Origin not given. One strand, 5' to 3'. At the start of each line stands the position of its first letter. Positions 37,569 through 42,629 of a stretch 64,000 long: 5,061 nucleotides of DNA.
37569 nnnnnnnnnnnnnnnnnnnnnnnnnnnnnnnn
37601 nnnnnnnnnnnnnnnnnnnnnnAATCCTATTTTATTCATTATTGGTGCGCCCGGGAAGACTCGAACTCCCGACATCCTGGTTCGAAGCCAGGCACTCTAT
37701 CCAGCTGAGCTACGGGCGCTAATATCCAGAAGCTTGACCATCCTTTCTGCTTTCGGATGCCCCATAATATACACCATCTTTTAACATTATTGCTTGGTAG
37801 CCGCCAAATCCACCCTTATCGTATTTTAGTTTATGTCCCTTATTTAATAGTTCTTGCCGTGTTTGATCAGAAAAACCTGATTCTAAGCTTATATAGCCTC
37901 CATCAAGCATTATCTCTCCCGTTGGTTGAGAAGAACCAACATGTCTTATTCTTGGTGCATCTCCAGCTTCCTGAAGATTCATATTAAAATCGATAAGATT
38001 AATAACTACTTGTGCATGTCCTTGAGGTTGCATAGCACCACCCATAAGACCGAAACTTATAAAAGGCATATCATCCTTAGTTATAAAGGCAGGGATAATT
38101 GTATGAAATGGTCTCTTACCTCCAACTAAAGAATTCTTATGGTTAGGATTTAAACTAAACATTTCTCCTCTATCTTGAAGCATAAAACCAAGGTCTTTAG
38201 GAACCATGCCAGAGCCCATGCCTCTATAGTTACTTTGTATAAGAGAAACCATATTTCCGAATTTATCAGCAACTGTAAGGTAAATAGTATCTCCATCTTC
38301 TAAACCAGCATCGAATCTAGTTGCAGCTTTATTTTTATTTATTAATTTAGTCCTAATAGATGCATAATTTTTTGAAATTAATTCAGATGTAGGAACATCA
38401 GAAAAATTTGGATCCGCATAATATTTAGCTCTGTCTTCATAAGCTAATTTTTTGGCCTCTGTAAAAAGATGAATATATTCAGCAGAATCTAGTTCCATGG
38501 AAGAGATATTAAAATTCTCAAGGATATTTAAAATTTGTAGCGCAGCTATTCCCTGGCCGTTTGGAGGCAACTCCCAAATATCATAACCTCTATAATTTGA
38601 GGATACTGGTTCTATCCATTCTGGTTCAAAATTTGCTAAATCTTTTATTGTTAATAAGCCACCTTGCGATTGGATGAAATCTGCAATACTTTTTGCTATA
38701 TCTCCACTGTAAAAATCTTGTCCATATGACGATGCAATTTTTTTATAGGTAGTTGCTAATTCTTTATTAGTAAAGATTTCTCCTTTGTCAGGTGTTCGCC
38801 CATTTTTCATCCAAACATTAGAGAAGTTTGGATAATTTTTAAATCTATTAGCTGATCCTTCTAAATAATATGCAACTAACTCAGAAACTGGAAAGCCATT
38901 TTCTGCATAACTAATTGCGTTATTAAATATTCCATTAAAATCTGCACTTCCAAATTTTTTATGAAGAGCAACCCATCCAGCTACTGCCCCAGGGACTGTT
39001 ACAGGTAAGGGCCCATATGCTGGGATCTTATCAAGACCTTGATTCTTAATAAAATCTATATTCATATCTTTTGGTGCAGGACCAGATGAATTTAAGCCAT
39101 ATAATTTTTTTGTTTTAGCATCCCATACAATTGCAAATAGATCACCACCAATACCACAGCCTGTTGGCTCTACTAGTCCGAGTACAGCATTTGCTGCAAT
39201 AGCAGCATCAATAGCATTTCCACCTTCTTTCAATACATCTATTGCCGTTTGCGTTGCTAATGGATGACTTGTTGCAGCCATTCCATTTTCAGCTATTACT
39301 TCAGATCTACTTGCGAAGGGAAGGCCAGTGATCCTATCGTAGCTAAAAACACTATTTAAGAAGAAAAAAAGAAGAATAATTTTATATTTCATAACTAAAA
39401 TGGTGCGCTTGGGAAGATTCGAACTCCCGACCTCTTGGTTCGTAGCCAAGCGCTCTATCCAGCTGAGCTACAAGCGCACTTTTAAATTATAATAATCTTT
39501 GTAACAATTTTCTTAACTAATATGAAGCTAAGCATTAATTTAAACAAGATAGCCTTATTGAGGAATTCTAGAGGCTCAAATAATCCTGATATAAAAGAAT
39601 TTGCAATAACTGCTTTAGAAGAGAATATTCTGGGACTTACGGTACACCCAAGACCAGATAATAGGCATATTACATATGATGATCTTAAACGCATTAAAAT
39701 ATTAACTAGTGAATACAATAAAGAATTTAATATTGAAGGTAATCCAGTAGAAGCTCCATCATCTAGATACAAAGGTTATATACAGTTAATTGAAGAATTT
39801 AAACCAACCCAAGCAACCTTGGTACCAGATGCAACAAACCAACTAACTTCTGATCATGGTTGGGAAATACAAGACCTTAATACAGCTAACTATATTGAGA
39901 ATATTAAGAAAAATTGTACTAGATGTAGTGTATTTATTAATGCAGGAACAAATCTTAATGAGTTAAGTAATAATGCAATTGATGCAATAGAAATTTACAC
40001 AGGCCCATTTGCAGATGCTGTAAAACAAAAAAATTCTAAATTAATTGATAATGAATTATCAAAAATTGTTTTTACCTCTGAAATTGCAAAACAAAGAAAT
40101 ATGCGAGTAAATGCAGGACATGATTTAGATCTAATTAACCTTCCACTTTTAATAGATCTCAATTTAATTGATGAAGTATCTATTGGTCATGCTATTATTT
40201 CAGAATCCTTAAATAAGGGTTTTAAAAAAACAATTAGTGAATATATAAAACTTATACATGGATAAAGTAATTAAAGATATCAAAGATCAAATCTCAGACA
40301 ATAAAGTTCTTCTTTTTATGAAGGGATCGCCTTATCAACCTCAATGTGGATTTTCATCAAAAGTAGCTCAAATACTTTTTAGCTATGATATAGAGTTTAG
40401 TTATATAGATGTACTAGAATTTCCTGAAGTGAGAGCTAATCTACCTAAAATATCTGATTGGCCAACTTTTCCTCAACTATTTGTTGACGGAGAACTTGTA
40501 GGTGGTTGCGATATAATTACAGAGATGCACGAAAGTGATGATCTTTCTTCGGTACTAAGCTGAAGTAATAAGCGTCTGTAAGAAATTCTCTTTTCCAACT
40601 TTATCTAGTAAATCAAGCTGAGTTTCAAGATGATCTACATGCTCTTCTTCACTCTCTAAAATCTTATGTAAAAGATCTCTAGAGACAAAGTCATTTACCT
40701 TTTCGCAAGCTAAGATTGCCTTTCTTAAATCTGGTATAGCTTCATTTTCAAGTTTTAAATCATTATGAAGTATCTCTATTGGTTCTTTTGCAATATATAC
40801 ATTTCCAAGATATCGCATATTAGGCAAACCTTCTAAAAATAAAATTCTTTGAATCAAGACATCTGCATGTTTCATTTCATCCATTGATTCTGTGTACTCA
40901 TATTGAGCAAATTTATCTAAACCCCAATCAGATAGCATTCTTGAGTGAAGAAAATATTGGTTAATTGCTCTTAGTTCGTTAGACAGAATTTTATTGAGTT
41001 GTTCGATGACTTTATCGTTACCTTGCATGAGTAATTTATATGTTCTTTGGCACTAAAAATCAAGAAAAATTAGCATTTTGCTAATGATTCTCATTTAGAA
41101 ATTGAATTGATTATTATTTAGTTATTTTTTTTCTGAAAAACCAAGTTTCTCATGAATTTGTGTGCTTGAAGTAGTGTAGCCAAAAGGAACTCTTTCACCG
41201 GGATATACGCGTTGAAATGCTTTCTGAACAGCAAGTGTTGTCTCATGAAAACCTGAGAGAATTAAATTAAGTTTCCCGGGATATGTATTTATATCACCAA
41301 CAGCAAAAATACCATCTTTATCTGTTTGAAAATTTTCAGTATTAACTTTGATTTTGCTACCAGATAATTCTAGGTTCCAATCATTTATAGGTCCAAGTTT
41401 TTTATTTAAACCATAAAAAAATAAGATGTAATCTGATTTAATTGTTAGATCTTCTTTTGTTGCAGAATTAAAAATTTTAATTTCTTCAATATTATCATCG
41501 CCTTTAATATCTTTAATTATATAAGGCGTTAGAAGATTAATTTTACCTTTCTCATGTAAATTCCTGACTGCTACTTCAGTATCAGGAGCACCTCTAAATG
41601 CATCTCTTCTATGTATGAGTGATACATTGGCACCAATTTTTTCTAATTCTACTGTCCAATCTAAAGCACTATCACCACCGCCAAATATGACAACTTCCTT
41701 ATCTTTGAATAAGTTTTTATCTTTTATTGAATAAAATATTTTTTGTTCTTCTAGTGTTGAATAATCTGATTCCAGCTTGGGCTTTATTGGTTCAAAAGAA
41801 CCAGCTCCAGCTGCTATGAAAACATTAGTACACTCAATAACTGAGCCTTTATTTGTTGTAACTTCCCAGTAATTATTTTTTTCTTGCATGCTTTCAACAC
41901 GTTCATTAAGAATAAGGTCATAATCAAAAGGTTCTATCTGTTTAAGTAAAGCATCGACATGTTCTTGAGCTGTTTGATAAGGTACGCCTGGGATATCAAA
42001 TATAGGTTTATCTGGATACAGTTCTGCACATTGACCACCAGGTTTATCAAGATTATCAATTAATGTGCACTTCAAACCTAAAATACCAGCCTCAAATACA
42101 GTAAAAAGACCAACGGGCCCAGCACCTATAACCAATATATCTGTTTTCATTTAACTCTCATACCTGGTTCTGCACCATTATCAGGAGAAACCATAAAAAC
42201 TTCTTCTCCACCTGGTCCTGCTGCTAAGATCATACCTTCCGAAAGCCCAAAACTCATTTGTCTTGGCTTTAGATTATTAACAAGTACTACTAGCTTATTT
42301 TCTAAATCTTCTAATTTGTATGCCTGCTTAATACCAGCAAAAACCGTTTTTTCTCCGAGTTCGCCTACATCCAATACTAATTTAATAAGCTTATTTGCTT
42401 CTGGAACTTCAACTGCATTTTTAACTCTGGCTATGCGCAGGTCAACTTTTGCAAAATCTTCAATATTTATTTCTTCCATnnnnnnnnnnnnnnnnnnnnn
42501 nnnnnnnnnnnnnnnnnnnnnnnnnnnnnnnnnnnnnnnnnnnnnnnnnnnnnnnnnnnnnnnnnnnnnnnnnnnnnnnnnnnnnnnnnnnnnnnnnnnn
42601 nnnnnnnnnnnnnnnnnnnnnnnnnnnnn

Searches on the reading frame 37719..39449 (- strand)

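Call 36: search_protein_families(library=ncbifam, proteins=[window:37719-39449:-], max_evalue=1e-15)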
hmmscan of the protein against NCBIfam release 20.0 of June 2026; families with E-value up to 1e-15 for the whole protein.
window:37719-39449:- (576 aa): 2 families
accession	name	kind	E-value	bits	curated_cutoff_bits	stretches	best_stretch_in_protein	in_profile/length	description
TIGR00066.1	g_glut_trans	equivalog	5.3e-123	411.3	357.85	1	56-568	1-518/518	gamma-glutamyltransferase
NF007187.0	PRK09615.1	equivalog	2.2e-82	277.2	990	1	51-569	45-573/581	gamma-glutamyltransferase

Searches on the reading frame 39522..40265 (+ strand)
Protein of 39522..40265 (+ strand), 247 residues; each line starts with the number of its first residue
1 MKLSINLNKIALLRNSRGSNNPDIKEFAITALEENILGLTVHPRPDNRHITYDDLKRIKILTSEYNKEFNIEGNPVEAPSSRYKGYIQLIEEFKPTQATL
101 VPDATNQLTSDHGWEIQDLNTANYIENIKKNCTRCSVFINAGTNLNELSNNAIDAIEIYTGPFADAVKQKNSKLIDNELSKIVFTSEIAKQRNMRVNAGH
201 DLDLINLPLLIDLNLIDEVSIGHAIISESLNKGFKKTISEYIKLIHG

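Call 36: search_protein_families(library=ncbifam, proteins=[window:39522-40265:+], max_evalue=1e-15)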
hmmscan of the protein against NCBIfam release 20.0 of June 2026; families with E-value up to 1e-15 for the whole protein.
window:39522-40265:+ (247 aa): 6 families
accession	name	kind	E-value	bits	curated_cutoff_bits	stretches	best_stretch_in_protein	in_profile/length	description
NF003626.0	PRK05265.1-4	equivalog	4.3e-75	252.1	222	1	2-246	4-243/246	pyridoxine 5'-phosphate synthase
TIGR00559.1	pdxJ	equivalog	1.2e-52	178.8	192.75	1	2-245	1-237/239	pyridoxine 5'-phosphate synthase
NF003627.0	PRK05265.1-5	equivalog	1.4e-43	148.9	207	1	1-245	1-238/240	pyridoxine 5'-phosphate synthase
NF003625.0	PRK05265.1-3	equivalog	9.5e-40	136.3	190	1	1-245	3-237/242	pyridoxine 5'-phosphate synthase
NF003623.0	PRK05265.1-1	equivalog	4.5e-37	127.7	347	1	2-245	5-238/243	pyridoxine 5'-phosphate synthase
NF003624.0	PRK05265.1-2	equivalog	1.1e-35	123.2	331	1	2-241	7-239/252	pyridoxine 5'-phosphate synthase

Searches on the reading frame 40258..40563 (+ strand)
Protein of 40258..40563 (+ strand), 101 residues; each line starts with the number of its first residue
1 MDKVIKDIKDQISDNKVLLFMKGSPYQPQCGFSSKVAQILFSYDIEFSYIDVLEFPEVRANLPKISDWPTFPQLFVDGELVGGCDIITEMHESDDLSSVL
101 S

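Call 36: search_protein_families(library=ncbifam, proteins=[window:40258-40563:+], max_evalue=1e-15)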
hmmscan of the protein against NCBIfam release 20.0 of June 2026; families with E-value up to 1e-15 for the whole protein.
window:40258-40563:+ (101 aa): 2 families
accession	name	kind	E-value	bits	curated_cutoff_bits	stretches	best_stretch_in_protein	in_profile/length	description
TIGR00365.1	TIGR00365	equivalog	6.1e-40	135.3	117.1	1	5-100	2-97/99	Grx4 family monothiol glutaredoxin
NF008086.0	PRK10824.1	equivalog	3e-36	123.8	205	1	3-99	3-99/115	Grx4 family monothiol glutaredoxin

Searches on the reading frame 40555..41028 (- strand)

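Call 36: search_protein_families(library=ncbifam, proteins=[window:40555-41028:-], max_evalue=1e-15)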
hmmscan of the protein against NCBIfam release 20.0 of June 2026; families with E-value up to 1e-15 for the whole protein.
window:40555-41028:- (157 aa): 1 family
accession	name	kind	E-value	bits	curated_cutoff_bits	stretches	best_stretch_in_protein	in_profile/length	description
TIGR00754.1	bfr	equivalog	1.4e-62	210.3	125.55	1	1-155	1-155/157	bacterioferritin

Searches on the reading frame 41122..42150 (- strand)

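Call 36: search_protein_families(library=ncbifam, proteins=[window:41122-42150:-], max_evalue=1e-15)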
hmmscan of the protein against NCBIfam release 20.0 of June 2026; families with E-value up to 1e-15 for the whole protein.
window:41122-42150:- (342 aa): 6 families
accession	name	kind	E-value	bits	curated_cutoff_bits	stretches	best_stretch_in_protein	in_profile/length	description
TIGR01292.1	TRX_reduct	equivalog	1.1e-38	132.8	343.45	1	4-289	2-276/300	thioredoxin-disulfide reductase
TIGR03140.1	AhpF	equivalog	1.9e-26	92.7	502.9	1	2-300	212-499/515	alkyl hydroperoxide reductase subunit F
TIGR01350.1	lipoamide_DH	equivalog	2.5e-20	72.6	408.8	0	92-313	116-331/461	dihydrolipoyl dehydrogenase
TIGR04018.1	Bthiol_YpdA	hypoth_equivalog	6.5e-20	71.2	339.9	1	4-288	1-289/316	YpdA family putative bacillithiol disulfide reductase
TIGR03143.1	AhpF_homolog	hypoth_equivalog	7.3e-20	71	687.65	1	4-289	6-284/555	putative alkyl hydroperoxide reductase F subunit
NF003585.0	PRK05249.1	equivalog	9.3e-16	57.5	465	0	108-292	140-317/464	Si-specific NAD(P)(+) transhydrogenase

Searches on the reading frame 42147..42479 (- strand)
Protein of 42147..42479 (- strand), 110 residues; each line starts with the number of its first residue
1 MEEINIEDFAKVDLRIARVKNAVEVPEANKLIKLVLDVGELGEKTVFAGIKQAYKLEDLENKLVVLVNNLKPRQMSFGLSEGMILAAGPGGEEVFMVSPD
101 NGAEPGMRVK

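Call 36: search_protein_families(library=ncbifam, proteins=[window:42147-42479:-], max_evalue=1e-15)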
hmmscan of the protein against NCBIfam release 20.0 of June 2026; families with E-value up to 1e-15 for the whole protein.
window:42147-42479:- (110 aa): 6 families
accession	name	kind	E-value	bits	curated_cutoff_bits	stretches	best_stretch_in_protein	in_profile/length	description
NF001100.0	PRK00133.1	equivalog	2e-38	132.4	587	1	2-110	569-676/676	methionine--tRNA ligase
TIGR00399.1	metG_C_term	equivalog_domain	1.5e-37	128.5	116.65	1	1-110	31-139/139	methionine--tRNA ligase subunit beta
NF008900.0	PRK12267.1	equivalog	3e-28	98.7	598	1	2-110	541-648/648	methionine--tRNA ligase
TIGR02222.1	chap_CsaA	subfamily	5.3e-18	65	119.65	1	6-109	1-106/107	export-related chaperone CsaA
NF007494.0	PRK10089.1-3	equivalog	3.7e-17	62.3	109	1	1-109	1-111/112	tRNA-binding protein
NF007496.0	PRK10089.1-5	equivalog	3.1e-16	59.5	171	1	5-107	3-106/109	chaperone CsaA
